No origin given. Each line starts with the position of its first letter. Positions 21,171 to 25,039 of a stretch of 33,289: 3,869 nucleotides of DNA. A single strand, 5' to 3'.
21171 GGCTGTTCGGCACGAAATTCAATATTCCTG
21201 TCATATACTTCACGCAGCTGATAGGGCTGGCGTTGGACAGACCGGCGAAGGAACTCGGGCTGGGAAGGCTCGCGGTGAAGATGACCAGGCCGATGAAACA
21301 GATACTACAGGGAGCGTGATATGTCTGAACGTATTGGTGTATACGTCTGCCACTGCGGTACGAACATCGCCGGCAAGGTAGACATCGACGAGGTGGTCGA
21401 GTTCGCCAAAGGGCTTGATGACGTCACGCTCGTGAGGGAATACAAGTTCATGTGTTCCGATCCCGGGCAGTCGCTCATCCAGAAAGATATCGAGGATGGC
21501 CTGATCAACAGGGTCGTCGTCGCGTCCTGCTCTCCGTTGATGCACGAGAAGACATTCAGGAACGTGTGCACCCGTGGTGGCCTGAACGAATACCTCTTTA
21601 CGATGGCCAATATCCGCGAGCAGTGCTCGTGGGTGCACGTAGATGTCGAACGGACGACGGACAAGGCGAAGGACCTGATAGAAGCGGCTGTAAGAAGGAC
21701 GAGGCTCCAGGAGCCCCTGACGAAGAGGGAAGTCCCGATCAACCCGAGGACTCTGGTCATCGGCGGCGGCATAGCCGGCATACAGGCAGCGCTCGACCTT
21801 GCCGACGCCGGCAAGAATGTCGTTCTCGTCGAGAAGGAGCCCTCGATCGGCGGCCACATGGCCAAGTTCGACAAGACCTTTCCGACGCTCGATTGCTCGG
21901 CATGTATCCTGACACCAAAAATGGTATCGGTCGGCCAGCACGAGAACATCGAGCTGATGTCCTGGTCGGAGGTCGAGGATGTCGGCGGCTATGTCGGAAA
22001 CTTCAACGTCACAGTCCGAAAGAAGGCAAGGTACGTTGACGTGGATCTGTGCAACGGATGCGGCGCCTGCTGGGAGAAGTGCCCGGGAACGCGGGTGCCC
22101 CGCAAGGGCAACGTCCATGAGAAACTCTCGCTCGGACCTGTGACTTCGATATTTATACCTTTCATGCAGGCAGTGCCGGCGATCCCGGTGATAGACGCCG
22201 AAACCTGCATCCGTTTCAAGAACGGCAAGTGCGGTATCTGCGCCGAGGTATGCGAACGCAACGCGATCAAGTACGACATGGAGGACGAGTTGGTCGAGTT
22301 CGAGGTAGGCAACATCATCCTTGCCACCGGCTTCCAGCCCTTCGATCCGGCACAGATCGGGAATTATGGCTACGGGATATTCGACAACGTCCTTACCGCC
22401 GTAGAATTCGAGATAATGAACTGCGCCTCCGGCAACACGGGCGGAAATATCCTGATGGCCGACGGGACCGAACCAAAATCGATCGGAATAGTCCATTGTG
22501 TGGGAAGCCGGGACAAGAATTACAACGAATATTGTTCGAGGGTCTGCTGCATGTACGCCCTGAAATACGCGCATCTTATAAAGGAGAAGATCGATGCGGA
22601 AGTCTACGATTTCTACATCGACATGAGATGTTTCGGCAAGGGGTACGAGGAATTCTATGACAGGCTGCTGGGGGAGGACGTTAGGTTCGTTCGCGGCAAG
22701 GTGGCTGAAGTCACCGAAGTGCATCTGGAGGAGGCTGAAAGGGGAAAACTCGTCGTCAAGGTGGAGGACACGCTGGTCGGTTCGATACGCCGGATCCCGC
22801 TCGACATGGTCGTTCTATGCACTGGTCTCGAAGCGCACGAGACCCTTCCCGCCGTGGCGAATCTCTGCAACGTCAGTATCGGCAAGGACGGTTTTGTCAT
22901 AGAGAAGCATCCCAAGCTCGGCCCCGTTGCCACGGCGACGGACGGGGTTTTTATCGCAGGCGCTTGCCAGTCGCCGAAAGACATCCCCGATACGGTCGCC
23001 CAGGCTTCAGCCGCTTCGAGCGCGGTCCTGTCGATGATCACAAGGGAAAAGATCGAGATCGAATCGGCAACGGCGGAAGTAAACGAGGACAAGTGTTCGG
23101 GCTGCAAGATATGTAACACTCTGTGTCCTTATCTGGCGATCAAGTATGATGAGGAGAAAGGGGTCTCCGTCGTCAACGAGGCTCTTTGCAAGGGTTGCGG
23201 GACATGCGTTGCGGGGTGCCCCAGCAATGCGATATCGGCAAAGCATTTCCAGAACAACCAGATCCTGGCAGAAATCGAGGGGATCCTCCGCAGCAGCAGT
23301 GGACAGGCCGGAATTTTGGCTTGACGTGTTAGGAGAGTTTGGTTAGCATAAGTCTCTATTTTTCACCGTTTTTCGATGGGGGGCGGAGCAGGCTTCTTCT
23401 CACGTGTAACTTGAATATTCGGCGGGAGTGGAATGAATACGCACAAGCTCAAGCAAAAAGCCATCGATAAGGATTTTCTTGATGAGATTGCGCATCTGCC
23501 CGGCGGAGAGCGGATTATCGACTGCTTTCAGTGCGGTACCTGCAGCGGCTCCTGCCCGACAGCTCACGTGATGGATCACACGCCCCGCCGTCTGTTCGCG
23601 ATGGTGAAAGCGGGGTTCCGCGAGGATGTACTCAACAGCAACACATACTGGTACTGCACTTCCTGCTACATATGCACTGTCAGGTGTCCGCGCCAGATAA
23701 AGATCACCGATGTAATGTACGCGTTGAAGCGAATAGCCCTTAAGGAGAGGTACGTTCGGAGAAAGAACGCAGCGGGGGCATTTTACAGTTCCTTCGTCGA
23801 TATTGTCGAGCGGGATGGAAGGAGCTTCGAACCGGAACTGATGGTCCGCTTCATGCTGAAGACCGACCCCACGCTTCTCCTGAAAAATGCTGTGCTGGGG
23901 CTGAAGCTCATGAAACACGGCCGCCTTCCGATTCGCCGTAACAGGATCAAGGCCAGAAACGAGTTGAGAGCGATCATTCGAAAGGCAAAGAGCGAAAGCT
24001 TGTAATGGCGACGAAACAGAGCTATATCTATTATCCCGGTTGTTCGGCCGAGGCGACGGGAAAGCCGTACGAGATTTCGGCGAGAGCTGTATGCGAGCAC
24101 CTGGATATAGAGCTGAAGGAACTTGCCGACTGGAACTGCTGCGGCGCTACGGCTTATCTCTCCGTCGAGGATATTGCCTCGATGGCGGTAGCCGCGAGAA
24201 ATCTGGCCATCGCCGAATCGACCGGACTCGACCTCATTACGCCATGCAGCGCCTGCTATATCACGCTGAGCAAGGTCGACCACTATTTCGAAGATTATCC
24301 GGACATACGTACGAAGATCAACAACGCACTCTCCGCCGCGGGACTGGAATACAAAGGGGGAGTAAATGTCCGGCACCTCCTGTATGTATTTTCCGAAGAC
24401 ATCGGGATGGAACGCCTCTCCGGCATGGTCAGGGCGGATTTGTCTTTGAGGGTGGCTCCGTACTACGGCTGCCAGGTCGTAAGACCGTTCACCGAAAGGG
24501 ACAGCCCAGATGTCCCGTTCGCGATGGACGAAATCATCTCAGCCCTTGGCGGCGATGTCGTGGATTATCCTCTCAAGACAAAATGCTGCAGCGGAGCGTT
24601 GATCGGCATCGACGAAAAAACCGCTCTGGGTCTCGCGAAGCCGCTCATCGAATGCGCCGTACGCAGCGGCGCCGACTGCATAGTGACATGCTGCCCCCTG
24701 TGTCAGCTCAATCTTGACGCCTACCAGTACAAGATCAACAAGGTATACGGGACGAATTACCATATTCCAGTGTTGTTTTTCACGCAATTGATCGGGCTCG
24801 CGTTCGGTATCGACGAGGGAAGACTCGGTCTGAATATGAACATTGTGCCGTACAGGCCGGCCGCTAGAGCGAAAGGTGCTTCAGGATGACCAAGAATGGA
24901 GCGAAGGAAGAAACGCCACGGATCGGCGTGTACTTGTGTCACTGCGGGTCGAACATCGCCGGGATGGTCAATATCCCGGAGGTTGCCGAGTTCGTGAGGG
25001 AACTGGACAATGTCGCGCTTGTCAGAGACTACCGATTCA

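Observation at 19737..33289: A 13-gene co-directional locus combining two HdrCBA sets, an NADH module and an MvhDGA [NiFe] hydrogenase in a bacterium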

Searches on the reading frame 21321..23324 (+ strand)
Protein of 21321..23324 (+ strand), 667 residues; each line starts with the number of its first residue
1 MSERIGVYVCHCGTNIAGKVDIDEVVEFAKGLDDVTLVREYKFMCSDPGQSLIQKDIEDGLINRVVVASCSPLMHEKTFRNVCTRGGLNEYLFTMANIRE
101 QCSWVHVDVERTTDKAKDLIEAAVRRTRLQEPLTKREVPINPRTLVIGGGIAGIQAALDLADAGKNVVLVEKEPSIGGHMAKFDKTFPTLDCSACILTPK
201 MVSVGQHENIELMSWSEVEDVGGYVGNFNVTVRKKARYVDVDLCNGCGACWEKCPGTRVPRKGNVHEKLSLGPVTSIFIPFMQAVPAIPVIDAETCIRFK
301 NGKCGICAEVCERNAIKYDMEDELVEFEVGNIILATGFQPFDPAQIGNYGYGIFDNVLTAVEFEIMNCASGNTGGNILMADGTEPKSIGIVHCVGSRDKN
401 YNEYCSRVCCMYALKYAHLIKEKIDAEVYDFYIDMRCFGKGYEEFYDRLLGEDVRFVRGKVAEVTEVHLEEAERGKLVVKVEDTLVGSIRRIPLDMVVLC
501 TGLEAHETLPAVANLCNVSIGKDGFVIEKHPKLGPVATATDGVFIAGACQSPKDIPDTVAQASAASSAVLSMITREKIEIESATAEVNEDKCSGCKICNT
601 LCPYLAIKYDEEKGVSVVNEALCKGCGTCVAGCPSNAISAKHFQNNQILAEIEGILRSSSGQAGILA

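Call 3: search_protein_families(library=pfam, proteins=[window:21321-23324:+])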
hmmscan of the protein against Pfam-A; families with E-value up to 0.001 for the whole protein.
window:21321-23324:+ (667 aa): 19 families
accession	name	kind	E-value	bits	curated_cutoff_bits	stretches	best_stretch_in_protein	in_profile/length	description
PF00037.32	Fer4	-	4.5e-19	67.8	21.1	3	617-639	2-24/24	4Fe-4S binding domain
PF07992.20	Pyr_redox_2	-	2.1e-13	50.8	26.1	1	143-348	2-119/291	Pyridine nucleotide-disulphide oxidoreductase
PF12837.12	Fer4_6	-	5e-12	45.6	25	2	616-638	2-24/24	4Fe-4S binding domain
PF13484.11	Fer4_16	-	2.2e-11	44.8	30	0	623-646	2-27/66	4Fe-4S double cluster binding domain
PF13237.11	Fer4_10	-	2.6e-11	43.7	25.5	1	587-634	4-53/53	4Fe-4S dicluster domain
PF12838.12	Fer4_7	-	1.3e-10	42.1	27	1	591-637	1-52/52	4Fe-4S dicluster domain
PF12797.12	Fer4_2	-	6.7e-10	38.7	24.5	0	617-635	4-22/22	4Fe-4S binding domain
PF13450.12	NAD_binding_8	-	2.5e-09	37.7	21.9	1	146-197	1-52/68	NAD(P)-binding Rossmann-like domain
PF14697.11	Fer4_21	-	5.4e-09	36.5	35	1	585-638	1-57/59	4Fe-4S dicluster domain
PF00890.30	FAD_binding_2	-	8e-09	35.6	20.4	1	145-181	3-39/414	FAD binding domain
PF12831.13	FAD_oxidored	-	1.1e-08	35.2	27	1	145-181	3-39/416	FAD dependent oxidoreductase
PF01266.30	DAO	-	1.3e-08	35.2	27.9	1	144-178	2-36/353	FAD dependent oxidoreductase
PF13187.11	Fer4_9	-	1.4e-08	35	27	1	591-638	1-52/52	4Fe-4S dicluster domain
PF25160.1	LdpA_Fe-S-bd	-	1.2e-07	31.8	27.6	1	597-642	8-47/49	LdpA Fe-S cluster-binding domain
PF13534.11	Fer4_17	-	1.7e-07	32.1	22.2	0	591-608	1-18/61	4Fe-4S dicluster domain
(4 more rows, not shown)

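Call 9: search_protein_families(library=ncbifam, proteins=[window:21321-23324:+])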
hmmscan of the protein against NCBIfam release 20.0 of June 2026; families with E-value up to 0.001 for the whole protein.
window:21321-23324:+ (667 aa): 108 families (the best 25 are shown)
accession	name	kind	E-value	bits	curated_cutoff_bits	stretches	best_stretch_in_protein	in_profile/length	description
NF040770.1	hetero_SS_HdrA2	exception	7.6e-243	808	1100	1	4-665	1-650/777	CoB-CoM heterodisulfide reductase HdrA2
NF041778.1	hetero_SS_HdrA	equivalog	1e-182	608.9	1400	1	3-658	6-653/771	ferredoxin:CoB-CoM heterodisulfide reductase subunit HdrA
NF041891.1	hdrA_Methbact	equivalog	3.1e-167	558.1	1300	1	4-659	2-639/762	ferredoxin:CoB-CoM heterodisulfide reductase subunit HdrA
TIGR02179.1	PorD_KorD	subfamily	2.2e-14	53.3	60.05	1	586-640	21-74/78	2-oxoacid:acceptor oxidoreductase, delta subunit, pyruvate/2-ketoisovalerate family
NF040684.1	PorD_Arch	equivalog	2.5e-14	53.1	120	1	587-640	29-81/85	pyruvate synthase subunit PorD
NF007203.0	PRK09624.1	equivalog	3.2e-14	53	171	1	584-639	45-99/105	pyuvate ferredoxin oxidoreductase subunit delta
NF007202.0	PRK09623.1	equivalog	4.1e-14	52.8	166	1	584-641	45-101/105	3-methyl-2-oxobutanoate dehydrogenase subunit delta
NF040864.1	HgcB_ferredoxin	equivalog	2.9e-13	49.5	99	1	583-641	7-64/93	mercury methylation ferredoxin HgcB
NF038196.1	ferrodoxin_EFR1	subfamily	6.2e-13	49.3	75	1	567-644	163-235/242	EFR1 family ferrodoxin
NF007204.0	PRK09625.1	equivalog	5.4e-12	45.9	125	1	587-646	56-114/133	pyruvate flavodoxin oxidoreductase subunit delta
TIGR01944.1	rnfB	subfamily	4.6e-11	42.6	68.7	1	577-646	100-168/190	RnfABCDGE type electron transport complex subunit B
NF009410.0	PRK12771.1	subfamily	4.7e-11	42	516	1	136-180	133-177/566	NAD(P)-binding protein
NF043039.1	HgcAB_like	equivalog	1e-10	41.8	285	1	578-639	288-350/350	HgcAB-like fusion protein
TIGR02700.1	flavo_MJ0208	hypoth_equivalog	1.8e-10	40.5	251.35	1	558-640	114-196/234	dihydromethanopterin reductase (acceptor)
TIGR01971.1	NuoI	subfamily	4e-10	39.3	113.05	1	583-641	36-101/121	NADH-quinone oxidoreductase, chain I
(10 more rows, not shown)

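Call 62: search_solved_structures(query=window:21321-23324:+, show_alignments=1, max_evalue=1e-50)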
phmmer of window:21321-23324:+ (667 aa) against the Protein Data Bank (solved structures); distinct sequences matched with E-value up to 1e-50: 5.
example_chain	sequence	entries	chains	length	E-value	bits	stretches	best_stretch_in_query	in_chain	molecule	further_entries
5odc_A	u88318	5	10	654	5.6e-215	718.6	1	3-659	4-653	Heterodisulfide reductase, subunit A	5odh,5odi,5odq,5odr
8rvu_a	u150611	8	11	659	4e-211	705.9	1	4-658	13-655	H(2):CoB-CoM heterodisulfide,ferredoxin reductase subunit A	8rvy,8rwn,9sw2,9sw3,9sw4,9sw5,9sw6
8rvv_A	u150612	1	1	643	1.9e-210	703.7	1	4-656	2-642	H(2):CoB-CoM heterodisulfide,ferredoxin reductase subunit A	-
7bkb_A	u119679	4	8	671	7.4e-190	635.6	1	3-655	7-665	CoB--CoM heterodisulfide reductase iron-sulfur subunit A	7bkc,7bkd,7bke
9sfi_A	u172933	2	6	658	2.1e-189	634.1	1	3-659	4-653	CoB--CoM heterodisulfide reductase iron-sulfur subunit A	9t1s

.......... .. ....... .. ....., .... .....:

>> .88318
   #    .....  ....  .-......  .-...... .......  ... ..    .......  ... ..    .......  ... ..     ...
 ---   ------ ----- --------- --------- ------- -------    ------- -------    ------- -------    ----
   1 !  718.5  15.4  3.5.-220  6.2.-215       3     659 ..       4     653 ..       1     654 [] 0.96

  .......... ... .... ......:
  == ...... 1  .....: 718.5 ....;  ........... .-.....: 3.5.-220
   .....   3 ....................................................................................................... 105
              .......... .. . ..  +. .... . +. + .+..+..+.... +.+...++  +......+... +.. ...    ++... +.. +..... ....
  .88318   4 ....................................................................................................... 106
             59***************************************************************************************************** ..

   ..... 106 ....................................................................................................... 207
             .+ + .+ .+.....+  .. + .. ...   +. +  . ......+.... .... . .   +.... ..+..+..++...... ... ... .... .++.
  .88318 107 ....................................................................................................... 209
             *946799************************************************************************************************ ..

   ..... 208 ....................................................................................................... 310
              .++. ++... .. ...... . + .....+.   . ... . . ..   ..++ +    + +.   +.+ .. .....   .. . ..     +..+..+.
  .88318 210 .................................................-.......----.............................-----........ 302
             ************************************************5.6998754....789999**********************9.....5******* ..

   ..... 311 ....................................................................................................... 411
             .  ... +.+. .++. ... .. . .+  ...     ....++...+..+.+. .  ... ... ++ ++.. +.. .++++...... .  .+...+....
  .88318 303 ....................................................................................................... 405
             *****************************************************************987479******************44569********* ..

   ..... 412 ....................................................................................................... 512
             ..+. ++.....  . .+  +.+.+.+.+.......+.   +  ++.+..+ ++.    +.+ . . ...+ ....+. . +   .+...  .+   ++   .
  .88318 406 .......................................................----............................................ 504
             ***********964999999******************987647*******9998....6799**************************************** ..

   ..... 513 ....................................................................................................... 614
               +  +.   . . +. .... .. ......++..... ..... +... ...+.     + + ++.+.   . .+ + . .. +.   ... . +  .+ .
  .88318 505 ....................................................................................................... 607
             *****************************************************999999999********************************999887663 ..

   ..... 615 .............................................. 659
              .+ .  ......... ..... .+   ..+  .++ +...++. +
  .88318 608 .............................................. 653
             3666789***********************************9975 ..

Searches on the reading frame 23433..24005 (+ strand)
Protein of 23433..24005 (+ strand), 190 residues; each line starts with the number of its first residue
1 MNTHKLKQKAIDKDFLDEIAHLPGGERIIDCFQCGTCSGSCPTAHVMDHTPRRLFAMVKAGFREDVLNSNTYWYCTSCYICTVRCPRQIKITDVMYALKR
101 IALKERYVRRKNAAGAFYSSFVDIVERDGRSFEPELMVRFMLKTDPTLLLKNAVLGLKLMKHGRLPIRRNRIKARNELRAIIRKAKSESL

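Call 3: search_protein_families(library=pfam, proteins=[window:23433-24005:+])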
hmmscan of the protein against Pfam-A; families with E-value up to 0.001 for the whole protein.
window:23433-24005:+ (190 aa): 6 families
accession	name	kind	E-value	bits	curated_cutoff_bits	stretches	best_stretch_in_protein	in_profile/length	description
PF13183.11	Fer4_8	-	5.4e-10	40.1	27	1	30-89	4-68/68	4Fe-4S dicluster domain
PF13187.11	Fer4_9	-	2.8e-08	34.1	27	1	31-88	2-50/52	4Fe-4S dicluster domain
PF13534.11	Fer4_17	-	8.9e-08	33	22.2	1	31-89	2-60/61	4Fe-4S dicluster domain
PF13237.11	Fer4_10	-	0.00012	22.4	25.5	0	30-86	8-53/53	4Fe-4S dicluster domain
PF12838.12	Fer4_7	-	0.00021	22.1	27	1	31-88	2-51/52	4Fe-4S dicluster domain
PF13484.11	Fer4_16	-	0.0004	21.5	30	0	31-86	2-64/66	4Fe-4S double cluster binding domain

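Call 9: search_protein_families(library=ncbifam, proteins=[window:23433-24005:+])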
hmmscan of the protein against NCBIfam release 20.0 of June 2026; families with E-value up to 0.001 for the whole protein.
window:23433-24005:+ (190 aa): 17 families
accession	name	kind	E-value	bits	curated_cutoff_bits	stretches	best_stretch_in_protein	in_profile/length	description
TIGR03290.1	CoB_CoM_SS_C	equivalog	2.1e-27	95.9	160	1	30-113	3-86/144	CoB--CoM heterodisulfide reductase subunit C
NF038018.1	qmoC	equivalog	2.1e-19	70.2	300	1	12-106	2-95/360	quinone-interacting membrane-bound oxidoreductase complex subunit QmoC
NF041779.1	hetero_SS_HdrC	equivalog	1e-17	64.2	350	1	30-107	32-108/198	ferredoxin:CoB-CoM heterodisulfide reductase subunit HdrC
NF041890.1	hdrC_Methbact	equivalog_domain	6e-16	58.6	270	1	13-122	14-122/192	ferredoxin:CoB-CoM heterodisulfide reductase subunit HdrC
NF009227.0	PRK12577.1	equivalog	2.7e-10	39.4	349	1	28-188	151-325/330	succinate dehydrogenase/fumarate reductase iron-sulfur subunit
NF042952.1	MFR_FeS_SdhB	equivalog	1e-08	34.6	600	1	69-186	198-315/320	8-methylmenaquinol:fumarate reductase iron-sulfur subunit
NF008369.0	PRK11168.1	equivalog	4.3e-08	32.4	278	1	30-106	12-91/401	anaerobic glycerol-3-phosphate dehydrogenase subunit C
NF004898.0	PRK06259.1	equivalog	1.7e-06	26.9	385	1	14-107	122-221/488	fumarate reductase (CoM/CoB) subunit TfrB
TIGR00314.1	cdhA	equivalog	1.7e-06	26.1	781.3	1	26-112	396-476/784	CO dehydrogenase/acetyl-CoA synthase complex subunit alpha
TIGR03379.1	glycerol3P_GlpC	equivalog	4.2e-06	25.8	279.9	1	30-102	6-81/397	anaerobic glycerol-3-phosphate dehydrogenase subunit GlpC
NF004616.0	PRK05950.1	subfamily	4.8e-06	25.9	228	1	21-105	139-236/238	succinate dehydrogenase iron-sulfur subunit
TIGR01945.1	rnfC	subfamily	1.1e-05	24.2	245.95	1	29-97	363-426/435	RnfABCDGE type electron transport complex subunit C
NF041837.1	rnfC_Methano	equivalog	2.1e-05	23.6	650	1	28-102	357-427/438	Rnf electron transport complex subunit RnfC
TIGR00384.1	dhsB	subfamily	2.8e-05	23.7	88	1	12-95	123-218/222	succinate dehydrogenase and fumarate reductase iron-sulfur protein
NF009226.0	PRK12576.1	equivalog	4.7e-05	22.9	344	1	30-182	155-315/317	succinate dehydrogenase/fumarate reductase iron-sulfur subunit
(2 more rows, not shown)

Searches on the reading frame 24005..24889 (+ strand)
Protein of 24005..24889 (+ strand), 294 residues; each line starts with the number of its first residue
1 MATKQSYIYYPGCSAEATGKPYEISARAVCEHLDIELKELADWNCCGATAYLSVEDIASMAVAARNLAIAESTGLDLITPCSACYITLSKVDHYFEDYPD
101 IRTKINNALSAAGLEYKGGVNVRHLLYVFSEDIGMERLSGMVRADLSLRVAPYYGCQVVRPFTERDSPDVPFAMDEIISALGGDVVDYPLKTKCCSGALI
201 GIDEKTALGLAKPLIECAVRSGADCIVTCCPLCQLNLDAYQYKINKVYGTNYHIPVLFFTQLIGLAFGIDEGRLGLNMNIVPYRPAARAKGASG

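Call 3: search_protein_families(library=pfam, proteins=[window:24005-24889:+])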
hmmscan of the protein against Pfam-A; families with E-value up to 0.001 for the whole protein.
window:24005-24889:+ (294 aa): 1 family
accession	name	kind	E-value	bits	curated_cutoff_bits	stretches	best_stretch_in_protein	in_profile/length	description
PF02754.22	CCG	-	7.5e-26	90.5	20.6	2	8-88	2-84/85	Cysteine-rich domain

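Call 9: search_protein_families(library=ncbifam, proteins=[window:24005-24889:+])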
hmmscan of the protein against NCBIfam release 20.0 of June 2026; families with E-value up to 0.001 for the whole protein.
window:24005-24889:+ (294 aa): 7 families
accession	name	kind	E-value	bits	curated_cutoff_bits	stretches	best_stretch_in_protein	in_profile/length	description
TIGR03288.1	CoB_CoM_SS_B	equivalog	3.5e-65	220.1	345.15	1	7-284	2-284/290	CoB--CoM heterodisulfide reductase subunit B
NF042965.1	MFR_anch_SdhE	equivalog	2.5e-56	191.3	500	1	7-281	3-276/282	8-methylmenaquinol:fumarate reductase membrane anchor subunit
NF041780.1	hetero_SS_HdrB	equivalog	1.8e-24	86.6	450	1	22-272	21-286/304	ferredoxin:CoB-CoM heterodisulfide reductase subunit HdrB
NF045670.1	quin_L_LdhH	equivalog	3e-10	39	800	2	4-106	466-570/706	L-lactate dehydrogenase (quinone) large subunit LdhH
NF004898.0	PRK06259.1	equivalog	1.9e-05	23.5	385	0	185-245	409-471/488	fumarate reductase (CoM/CoB) subunit TfrB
NF008369.0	PRK11168.1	equivalog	4.8e-05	22.4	278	1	4-91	166-255/401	anaerobic glycerol-3-phosphate dehydrogenase subunit C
NF045663.1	diclust_near_Sec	equivalog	7.1e-05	21.1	530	0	3-91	418-506/759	pyridine nucleotide-disulfide oxidoreductase/dicluster-binding protein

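Call 69: find_encoding_contigs(protein=window:24005-24889:+, flank=10000, max_places=3)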
Protein window:24005-24889:+ (294 aa): no gene with exactly this product is on record in the collection.
